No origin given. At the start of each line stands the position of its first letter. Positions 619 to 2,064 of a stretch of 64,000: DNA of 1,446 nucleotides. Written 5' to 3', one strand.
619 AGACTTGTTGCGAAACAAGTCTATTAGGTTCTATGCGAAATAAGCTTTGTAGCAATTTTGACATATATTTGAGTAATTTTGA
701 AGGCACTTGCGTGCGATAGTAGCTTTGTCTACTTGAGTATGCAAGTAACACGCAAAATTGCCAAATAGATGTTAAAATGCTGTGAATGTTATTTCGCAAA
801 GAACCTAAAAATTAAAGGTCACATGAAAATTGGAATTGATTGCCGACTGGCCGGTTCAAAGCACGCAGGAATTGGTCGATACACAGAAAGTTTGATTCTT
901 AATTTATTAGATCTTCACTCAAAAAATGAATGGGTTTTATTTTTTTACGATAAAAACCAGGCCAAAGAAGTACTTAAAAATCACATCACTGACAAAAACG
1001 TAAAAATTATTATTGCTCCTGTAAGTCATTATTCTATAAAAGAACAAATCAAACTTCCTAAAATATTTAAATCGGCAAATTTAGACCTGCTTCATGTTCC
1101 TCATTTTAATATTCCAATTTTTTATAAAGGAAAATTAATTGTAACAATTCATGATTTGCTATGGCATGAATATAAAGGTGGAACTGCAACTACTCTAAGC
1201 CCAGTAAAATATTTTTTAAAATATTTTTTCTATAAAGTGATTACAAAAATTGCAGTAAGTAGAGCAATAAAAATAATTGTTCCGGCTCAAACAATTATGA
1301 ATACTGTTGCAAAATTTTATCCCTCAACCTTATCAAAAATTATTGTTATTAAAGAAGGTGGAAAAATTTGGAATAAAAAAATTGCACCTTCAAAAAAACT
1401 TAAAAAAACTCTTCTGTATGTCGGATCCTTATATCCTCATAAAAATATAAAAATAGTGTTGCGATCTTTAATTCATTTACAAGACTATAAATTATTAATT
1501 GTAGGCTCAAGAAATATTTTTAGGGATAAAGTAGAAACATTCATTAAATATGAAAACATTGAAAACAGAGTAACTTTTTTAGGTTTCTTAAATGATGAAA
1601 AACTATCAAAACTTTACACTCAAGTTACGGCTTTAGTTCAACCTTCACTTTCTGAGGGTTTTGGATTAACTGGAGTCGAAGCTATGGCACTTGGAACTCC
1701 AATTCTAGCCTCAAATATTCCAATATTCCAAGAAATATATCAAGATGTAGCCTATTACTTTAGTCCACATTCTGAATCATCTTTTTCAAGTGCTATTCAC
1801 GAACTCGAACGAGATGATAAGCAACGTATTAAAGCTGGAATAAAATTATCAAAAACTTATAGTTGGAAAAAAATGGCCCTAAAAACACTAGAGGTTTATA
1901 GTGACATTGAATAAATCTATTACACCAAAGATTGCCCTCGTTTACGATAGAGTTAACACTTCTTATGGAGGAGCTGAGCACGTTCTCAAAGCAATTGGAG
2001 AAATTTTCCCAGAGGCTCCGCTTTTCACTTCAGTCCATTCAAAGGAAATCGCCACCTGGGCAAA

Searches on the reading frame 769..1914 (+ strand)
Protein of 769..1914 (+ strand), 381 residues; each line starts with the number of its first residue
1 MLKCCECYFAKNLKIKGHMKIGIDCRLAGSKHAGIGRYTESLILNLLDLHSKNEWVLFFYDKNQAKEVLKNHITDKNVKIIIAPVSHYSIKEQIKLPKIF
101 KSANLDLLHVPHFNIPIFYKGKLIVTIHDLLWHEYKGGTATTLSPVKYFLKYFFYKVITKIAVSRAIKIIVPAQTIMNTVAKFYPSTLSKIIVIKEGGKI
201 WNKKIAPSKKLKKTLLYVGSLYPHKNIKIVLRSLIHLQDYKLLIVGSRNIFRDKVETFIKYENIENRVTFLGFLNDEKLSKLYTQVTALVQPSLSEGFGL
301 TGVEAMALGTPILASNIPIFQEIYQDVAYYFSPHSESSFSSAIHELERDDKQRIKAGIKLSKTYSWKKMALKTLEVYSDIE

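Call 62: find_encoding_contigs(protein=window:769-1914:+, flank=10000, max_places=3)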
Protein window:769-1914:+ (381 aa): no gene with exactly this product is on record in the collection.
